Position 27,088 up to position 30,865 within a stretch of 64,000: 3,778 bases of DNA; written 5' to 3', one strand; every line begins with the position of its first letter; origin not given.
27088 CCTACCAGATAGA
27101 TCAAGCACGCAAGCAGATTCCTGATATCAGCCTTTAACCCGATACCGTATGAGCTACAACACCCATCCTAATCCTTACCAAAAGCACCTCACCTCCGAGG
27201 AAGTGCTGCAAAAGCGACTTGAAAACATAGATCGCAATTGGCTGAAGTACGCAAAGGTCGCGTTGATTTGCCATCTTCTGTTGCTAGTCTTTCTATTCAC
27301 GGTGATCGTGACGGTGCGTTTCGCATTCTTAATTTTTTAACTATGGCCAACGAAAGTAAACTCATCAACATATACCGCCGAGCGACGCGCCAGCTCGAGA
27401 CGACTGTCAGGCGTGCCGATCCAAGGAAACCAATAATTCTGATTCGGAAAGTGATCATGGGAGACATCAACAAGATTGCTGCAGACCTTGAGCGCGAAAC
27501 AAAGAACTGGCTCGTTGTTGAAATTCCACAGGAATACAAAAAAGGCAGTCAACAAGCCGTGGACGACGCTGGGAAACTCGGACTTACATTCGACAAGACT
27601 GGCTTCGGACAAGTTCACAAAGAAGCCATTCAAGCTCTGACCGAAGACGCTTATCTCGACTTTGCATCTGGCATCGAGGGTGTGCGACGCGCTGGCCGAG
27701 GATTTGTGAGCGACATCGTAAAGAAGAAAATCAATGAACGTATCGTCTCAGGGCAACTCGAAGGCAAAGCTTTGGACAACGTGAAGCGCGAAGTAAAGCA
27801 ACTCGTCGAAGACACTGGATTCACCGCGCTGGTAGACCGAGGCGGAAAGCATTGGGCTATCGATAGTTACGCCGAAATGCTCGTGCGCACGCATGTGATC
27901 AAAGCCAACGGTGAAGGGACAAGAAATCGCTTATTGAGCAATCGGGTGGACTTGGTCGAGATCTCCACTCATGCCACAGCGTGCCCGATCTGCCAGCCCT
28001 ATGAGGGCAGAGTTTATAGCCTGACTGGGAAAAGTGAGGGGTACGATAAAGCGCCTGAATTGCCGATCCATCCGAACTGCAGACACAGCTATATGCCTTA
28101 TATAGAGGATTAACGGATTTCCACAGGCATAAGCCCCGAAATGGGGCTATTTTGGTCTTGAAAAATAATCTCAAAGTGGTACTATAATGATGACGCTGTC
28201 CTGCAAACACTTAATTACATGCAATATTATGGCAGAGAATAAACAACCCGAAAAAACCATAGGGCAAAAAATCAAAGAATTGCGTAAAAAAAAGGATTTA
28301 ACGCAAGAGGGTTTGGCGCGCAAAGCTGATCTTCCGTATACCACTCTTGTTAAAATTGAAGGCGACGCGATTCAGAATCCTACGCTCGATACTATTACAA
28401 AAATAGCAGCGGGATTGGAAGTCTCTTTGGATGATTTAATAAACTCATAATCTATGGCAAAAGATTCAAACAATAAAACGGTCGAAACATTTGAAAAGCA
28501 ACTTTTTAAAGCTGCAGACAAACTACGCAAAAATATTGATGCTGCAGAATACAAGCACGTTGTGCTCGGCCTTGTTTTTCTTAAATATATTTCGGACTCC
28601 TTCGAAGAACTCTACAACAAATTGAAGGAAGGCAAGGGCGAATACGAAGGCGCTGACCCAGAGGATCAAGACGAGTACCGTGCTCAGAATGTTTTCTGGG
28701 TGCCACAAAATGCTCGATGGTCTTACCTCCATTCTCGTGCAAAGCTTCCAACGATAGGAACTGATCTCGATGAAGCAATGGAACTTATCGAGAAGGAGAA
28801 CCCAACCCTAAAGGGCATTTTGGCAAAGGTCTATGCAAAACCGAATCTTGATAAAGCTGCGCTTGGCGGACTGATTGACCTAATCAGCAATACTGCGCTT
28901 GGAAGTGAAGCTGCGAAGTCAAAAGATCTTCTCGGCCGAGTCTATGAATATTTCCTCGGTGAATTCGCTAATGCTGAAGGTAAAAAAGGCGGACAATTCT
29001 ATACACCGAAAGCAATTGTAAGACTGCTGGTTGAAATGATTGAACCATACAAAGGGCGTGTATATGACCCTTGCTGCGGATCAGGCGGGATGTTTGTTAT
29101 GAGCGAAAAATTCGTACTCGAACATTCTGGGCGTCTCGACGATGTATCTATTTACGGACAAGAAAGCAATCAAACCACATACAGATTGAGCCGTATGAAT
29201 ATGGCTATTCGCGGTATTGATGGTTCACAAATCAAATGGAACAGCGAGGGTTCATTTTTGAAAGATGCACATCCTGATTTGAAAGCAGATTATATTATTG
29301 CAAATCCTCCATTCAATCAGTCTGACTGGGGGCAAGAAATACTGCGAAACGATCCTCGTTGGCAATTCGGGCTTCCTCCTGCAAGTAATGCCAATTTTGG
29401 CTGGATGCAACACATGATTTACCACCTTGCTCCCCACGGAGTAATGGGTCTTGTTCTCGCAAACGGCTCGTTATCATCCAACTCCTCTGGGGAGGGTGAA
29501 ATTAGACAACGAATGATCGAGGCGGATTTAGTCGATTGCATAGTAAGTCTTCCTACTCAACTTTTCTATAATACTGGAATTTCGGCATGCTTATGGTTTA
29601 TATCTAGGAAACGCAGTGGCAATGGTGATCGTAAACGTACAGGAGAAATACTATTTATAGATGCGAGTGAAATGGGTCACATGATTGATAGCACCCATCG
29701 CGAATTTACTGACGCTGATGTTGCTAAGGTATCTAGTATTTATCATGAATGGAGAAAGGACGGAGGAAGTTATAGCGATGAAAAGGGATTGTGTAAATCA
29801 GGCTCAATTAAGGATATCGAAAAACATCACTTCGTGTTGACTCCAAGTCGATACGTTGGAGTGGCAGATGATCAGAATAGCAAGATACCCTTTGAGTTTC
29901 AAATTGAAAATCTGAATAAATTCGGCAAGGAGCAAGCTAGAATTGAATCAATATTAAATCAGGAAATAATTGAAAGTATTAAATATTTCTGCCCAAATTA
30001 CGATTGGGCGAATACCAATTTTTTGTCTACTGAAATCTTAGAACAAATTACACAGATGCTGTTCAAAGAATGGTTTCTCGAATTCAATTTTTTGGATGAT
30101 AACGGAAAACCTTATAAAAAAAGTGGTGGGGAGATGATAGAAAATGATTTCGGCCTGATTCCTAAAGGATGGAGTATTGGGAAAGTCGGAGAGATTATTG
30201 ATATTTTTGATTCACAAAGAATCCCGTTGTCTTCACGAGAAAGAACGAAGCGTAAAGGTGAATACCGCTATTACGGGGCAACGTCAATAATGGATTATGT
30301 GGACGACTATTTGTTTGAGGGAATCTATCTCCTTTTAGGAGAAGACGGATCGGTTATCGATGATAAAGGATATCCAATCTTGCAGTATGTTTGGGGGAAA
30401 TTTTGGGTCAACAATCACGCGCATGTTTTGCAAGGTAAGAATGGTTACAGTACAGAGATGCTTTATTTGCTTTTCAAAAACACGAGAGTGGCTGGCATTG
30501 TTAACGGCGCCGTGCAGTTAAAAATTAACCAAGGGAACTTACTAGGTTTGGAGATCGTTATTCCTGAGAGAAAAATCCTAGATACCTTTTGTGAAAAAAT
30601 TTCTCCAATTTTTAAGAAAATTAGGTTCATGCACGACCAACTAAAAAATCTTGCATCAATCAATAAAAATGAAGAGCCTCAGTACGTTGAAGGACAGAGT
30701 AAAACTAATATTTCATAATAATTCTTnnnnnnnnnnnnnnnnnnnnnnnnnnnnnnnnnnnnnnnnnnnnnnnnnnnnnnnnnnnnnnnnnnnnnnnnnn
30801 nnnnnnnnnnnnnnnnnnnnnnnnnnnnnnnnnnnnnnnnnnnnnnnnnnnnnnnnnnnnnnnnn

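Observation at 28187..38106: AT-rich 10-kb defence moron inserted in the middle of the prophage structural module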

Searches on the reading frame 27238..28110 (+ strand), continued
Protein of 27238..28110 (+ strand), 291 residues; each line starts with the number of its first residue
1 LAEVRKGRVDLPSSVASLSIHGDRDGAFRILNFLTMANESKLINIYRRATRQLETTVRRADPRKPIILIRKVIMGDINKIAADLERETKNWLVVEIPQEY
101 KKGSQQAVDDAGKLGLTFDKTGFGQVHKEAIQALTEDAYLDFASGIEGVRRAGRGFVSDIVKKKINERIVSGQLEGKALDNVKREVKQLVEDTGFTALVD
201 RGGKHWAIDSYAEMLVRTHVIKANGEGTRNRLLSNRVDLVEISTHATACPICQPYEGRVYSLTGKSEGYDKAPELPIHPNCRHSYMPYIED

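Call 27: search_protein_families(library=pfam, proteins=[L018:12694-13515:+, L018:13511-14698:+, L018:14708-17014:+, L016:1102-2379:+, L016:2386-3294:+, L016:3304-4536:+, L016:4526-5794:-, L010:6727-7860:-, L010:7880-8575:-, L012:2093-3019:+], max_evalue=0.001)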
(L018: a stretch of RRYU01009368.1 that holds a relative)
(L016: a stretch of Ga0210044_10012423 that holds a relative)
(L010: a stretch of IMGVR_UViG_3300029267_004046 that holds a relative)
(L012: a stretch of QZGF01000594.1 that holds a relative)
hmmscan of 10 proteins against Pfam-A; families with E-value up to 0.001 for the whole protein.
L018:12694-13515:+ (274 aa): 1 family
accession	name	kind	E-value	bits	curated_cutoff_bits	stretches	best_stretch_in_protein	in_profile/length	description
PF09509.15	Hypoth_Ymh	-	7.3e-14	52.1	25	1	157-265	3-116/119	Protein of unknown function (Hypoth_ymh)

L018:13511-14698:+ (396 aa): 1 family
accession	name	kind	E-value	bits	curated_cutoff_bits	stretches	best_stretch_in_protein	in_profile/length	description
PF01420.25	Methylase_S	-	2.1e-20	74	22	2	58-185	52-168/168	Type I restriction modification DNA specificity domain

L018:14708-17014:+ (769 aa): 1 family
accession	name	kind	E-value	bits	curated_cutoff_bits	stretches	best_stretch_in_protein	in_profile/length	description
PF13166.12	AAA_13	-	7.6e-41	141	36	1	23-706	13-662/713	AAA domain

L016:1102-2379:+ (426 aa): 2 families
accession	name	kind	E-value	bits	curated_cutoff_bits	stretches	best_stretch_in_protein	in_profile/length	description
PF01408.29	GFO_IDH_MocA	-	1.5e-13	51.9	24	1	23-164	3-120/120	Oxidoreductase family, NAD-binding Rossmann fold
PF22725.1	GFO_IDH_MocA_C3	-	2.5e-07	31.1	27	1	175-272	4-100/124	GFO/IDH/MocA C-terminal domain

L016:2386-3294:+ (303 aa): 0 families

L016:3304-4536:+ (411 aa): 3 families
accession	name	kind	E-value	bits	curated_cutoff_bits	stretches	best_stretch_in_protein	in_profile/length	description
PF00534.26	Glycos_transf_1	-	2.3e-20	73.3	26.4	1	217-382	4-172/172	Glycosyl transferases group 1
PF13692.12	Glyco_trans_1_4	-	7.6e-18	65.6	27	1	230-349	3-126/142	Glycosyl transferases group 1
PF13439.12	Glyco_transf_4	-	7.6e-06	26.5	28.5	1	86-204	59-169/170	Glycosyltransferase Family 4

L016:4526-5794:- (423 aa): 2 families
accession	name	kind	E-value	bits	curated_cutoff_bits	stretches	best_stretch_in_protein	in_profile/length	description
PF00587.30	tRNA-synt_2b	-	3.3e-39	135.2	29.3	1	217-395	5-179/179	tRNA synthetase class II core domain (G, H, P, S and T)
PF02403.27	Seryl_tRNA_N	-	3.1e-18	66.4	28.2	1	1-106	1-108/108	Seryl-tRNA synthetase N-terminal domain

L010:6727-7860:- (378 aa): 3 families
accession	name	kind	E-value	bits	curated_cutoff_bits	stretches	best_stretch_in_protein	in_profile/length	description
PF02518.31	HATPase_c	-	2.8e-15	57.1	26.4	1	267-369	2-99/111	Histidine kinase-, DNA gyrase B-, and HSP90-like ATPase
PF00512.31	HisKA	-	5.4e-12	46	26.9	1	164-223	8-66/66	His Kinase A (phospho-acceptor) domain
PF14501.12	HATPase_c_5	-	1.5e-09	38.1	22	1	271-369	6-94/102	GHKL domain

L010:7880-8575:- (232 aa): 2 families
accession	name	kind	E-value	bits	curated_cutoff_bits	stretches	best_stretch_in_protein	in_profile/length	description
PF00072.30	Response_reg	-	1.7e-27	96.2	30.2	1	9-118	1-111/111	Response regulator receiver domain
PF00486.34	Trans_reg_C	-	2.1e-21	76.2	26.2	1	153-227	3-77/77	Transcriptional regulatory protein, C terminal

L012:2093-3019:+ (309 aa): 1 family
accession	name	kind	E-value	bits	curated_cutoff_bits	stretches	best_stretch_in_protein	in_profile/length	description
PF18899.5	DUF5655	-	2.2e-11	44.2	24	1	205-308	7-108/109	Domain of unknown function (DUF5655)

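Call 84: search_protein_families(library=padloc, proteins=[L002:14676-17441:+], max_evalue=0.0001)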
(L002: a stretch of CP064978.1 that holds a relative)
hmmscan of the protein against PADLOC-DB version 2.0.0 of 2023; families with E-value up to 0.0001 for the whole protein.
L002:14676-17441:+ (922 aa): 5 families
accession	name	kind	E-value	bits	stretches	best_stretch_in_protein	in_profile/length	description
PDLC02208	Ppl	-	4.4e-25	86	1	802-916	776-889/894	-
PDLC04678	PDC-M49A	-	3.7e-10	36.7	1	806-899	552-646/681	-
PDLC04135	mad3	-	8e-09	33.5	1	355-885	16-344/374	mads_3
PDLC04680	PDC-M49A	-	5e-07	26.7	1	798-887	534-625/674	-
PDLC04164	AriA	-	8.7e-05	20.2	0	799-879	168-248/253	-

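Call 118: search_protein_families(library=pfam, proteins=[L003:3348-3611:+, L002:12031-13449:+, L005:11947-13017:+, L006:3278-4033:+, L007:2357-4171:+, L016:2386-3294:+], max_evalue=0.001)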
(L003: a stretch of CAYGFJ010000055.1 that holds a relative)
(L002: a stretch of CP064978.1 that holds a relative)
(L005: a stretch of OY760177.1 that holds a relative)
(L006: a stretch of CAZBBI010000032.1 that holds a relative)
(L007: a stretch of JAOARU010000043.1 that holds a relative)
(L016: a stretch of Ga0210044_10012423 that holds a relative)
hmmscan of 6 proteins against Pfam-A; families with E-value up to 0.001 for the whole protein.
L003:3348-3611:+ (88 aa): 1 family
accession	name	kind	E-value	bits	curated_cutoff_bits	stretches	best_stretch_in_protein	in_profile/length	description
PF02583.22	Trns_repr_metal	-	4.6e-17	62.6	22.8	1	8-83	2-75/78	Metal-sensitive transcriptional repressor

L002:12031-13449:+ (473 aa): 2 families
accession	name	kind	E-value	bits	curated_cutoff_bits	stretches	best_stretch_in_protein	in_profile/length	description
PF11564.14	BpuJI_N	-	5.3e-95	318.3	25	1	3-279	1-278/278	Restriction endonuclease BpuJI - N terminal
PF13020.12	NOV_C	-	2e-11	44.2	22.1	1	366-430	27-87/91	Protein NO VEIN, C-terminal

L005:11947-13017:+ (357 aa): 1 family
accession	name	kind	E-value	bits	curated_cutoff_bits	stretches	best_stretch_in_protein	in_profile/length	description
PF09561.16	RE_HpaII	-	1.5e-122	409.8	25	1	4-355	1-359/359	HpaII restriction endonuclease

L006:3278-4033:+ (252 aa): 1 family
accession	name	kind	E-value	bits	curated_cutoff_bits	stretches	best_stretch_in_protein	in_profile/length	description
PF11463.14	R-HINP1I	-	1.2e-91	306.3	25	1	44-249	1-206/208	R.HinP1I restriction endonuclease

L007:2357-4171:+ (605 aa): 1 family
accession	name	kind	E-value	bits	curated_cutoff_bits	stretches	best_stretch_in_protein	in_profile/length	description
PF09491.16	RE_AlwI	-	1.1e-85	288.7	23.1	1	106-549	2-441/441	AlwI restriction endonuclease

L016:2386-3294:+ (303 aa): 0 families

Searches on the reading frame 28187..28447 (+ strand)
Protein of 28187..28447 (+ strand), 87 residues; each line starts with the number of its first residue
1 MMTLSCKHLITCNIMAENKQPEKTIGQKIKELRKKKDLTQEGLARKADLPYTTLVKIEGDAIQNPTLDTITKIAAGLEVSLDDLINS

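Call 6: search_protein_families(library=pfam, proteins=[window:28187-28447:+], max_evalue=0.01)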
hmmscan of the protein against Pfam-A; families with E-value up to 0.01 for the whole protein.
window:28187-28447:+ (87 aa): 4 families
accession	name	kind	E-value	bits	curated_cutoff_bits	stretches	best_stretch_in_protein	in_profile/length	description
PF01381.28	HTH_3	-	8.1e-13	48.6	23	1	29-84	1-55/55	Helix-turn-helix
PF12844.13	HTH_19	-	1.1e-08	35.3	30.2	1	26-86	1-60/64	Helix-turn-helix domain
PF13443.12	HTH_26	-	2.7e-08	34.4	22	1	28-85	1-58/63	Cro/C1-type HTH DNA-binding domain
PF13560.12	HTH_31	-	1.3e-06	29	27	1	25-83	2-60/64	Helix-turn-helix domain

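Call 7: search_protein_families(library=padloc, proteins=[window:28187-28447:+], max_evalue=0.01)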
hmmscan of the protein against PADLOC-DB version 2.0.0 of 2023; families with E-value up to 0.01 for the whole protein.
window:28187-28447:+ (87 aa): 11 families
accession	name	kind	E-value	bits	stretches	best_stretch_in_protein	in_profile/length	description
PDLC03665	Control_protein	-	9.1e-12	43.1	1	25-86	9-70/77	control protein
PDLC02926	HTH_VI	-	1.2e-11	42.7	1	25-84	2-60/92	-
PDLC04142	capH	-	3.5e-11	42.1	1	20-86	2-67/103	capH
PDLC03668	Control_protein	-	5.8e-06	24.7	1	28-80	12-63/79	control protein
PDLC04775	PDC-M69A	-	1.8e-05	23.2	1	23-86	6-68/113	-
PDLC03954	RmrA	-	9.3e-05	19.5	1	18-81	4-66/380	-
PDLC03946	RmrA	-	0.00017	18.4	1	28-79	6-56/357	-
PDLC03664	Control_protein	-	0.00051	18.5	1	25-80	14-68/74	control protein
PDLC03951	RmrA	-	0.00096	16.2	1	26-82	10-65/400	-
PDLC03949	RmrA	-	0.0024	14.8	1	28-80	6-57/363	-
PDLC03952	RmrA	-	0.0034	14.3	1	17-78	15-75/395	-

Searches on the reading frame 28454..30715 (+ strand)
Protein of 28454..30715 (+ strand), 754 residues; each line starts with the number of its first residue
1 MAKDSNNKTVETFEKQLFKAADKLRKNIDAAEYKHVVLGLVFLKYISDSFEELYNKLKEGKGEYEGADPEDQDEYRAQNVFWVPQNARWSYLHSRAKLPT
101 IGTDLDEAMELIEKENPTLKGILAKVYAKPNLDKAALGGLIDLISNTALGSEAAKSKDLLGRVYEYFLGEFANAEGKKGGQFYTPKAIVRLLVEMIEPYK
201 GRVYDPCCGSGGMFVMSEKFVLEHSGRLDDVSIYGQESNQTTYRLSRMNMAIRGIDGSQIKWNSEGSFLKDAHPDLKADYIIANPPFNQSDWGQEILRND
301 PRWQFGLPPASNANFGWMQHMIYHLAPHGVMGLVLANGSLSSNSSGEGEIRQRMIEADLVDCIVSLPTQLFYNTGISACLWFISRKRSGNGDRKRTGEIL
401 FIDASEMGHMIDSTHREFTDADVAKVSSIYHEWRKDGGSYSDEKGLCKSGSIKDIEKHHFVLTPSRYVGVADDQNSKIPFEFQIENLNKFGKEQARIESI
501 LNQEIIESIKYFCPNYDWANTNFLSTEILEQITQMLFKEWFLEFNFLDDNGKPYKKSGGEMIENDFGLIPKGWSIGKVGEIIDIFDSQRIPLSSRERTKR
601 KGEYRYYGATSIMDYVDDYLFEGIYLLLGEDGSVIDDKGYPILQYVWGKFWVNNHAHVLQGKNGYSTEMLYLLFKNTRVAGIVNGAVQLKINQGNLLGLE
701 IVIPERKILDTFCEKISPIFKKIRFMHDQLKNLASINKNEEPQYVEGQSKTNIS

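Call 6: search_protein_families(library=pfam, proteins=[window:28454-30715:+], max_evalue=0.01)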
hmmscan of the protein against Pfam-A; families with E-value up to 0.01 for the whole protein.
window:28454-30715:+ (754 aa): 4 families
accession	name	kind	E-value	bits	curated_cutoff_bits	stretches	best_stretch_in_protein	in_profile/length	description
PF02384.22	N6_Mtase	-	1.1e-104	350.6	20.4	1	156-473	2-308/311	N-6 DNA Methylase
PF12161.14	HsdM_N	-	2.1e-24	87.1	24.5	1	14-142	2-133/135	HsdM N-terminal domain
PF01420.25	Methylase_S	-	5.9e-12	46.6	22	1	570-729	1-161/168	Type I restriction modification DNA specificity domain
PF05175.20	MTS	-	0.00034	20.7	23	1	190-290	21-111/170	Methyltransferase small domain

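Call 7: search_protein_families(library=padloc, proteins=[window:28454-30715:+], max_evalue=0.01)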
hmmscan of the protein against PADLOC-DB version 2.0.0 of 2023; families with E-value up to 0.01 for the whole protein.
window:28454-30715:+ (754 aa): 70 families (the best 25 are shown)
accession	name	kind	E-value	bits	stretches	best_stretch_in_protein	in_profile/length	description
PDLC03019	MTase_I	-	4.9e-208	691.6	2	10-493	5-483/932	Type I methyltransferase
PDLC03240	MTase_II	-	1.8e-116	388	1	12-507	7-505/511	Type II methyltransferase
PDLC03035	MTase_I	-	1.5e-114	381.9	2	9-435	6-433/653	Type I methyltransferase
PDLC03031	MTase_I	-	1.1e-84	283.2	1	9-471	4-487/834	Type I methyltransferase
PDLC03022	MTase_I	-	6.6e-83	277.5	1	11-475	4-481/857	Type I methyltransferase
PDLC03028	MTase_I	-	1.5e-66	223.3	1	7-492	723-1213/1236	Type I methyltransferase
PDLC03027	MTase_I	-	1.9e-65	219.8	1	15-474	10-443/810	Type I methyltransferase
PDLC03038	MTase_I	-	5.9e-57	191.2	1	10-469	6-452/896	Type I methyltransferase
PDLC03029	MTase_I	-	1.8e-56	189.9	1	8-490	4-502/661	Type I methyltransferase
PDLC03082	Specificity_I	-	2.6e-55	186.3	1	560-734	176-351/368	Type I specificity subunit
PDLC04134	mad2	-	8.3e-53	177.9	1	9-436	137-490/492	mads_2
PDLC03039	MTase_I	-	4.3e-50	168.6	1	13-434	7-422/708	Type I methyltransferase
PDLC03021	MTase_I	-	2.5e-47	159.8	1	40-497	33-481/491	Type I methyltransferase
PDLC03020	MTase_I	-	2.8e-44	149.9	1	16-374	9-394/410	Type I methyltransferase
PDLC03164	Specificity_I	-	1.5e-43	147.7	1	529-736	180-381/409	Type I specificity subunit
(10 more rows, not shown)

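Call 41: search_protein_families(library=ncbifam, proteins=[window:28454-30715:+], max_evalue=1e-10)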
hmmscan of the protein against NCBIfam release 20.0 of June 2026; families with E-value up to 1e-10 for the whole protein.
window:28454-30715:+ (754 aa): 2 families
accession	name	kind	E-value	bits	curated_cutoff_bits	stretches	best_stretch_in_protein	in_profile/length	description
TIGR00497.1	hsdM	equivalog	3.6e-47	161.3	242.75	1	139-475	159-493/515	type I restriction-modification system subunit M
NF047738.1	antiphage_MADS2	equivalog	3.5e-15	55.3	720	0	158-232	292-364/654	methylation-associated defense system DNA methyltransferase MAD2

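Call 74: search_protein_representatives(protein=window:28454-30715:+)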
Query: 754 residues. Proteins with E-value up to 0.001 (for the whole library): 36349; up to 1e-10: 18915; up to 1e-30: 3559. The best 150 are listed.
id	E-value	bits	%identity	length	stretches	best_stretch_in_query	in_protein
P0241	5.2e-229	778.8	54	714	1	2-722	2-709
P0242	3.4e-224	762.9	68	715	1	4-472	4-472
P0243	1.9e-181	621.6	59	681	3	149-390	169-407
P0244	2.4e-177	608.0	57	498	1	8-496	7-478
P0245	2.2e-172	591.6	61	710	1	12-471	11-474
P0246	2.2e-166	571.8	73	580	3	55-345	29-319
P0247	3.0e-165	568.0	63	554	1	12-420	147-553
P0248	6.4e-163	560.3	50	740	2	12-504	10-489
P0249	5.1e-162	557.3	62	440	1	7-424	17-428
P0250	3.5e-161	554.5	53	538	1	10-487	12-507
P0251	3.2e-159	548.0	54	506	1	11-488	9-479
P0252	1.2e-157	542.9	53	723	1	9-470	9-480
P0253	1.3e-157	542.8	55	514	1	12-489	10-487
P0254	4.9e-156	537.5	53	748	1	13-478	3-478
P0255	1.7e-153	529.1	50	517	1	3-498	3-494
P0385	1.4e-95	337.6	33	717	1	21-739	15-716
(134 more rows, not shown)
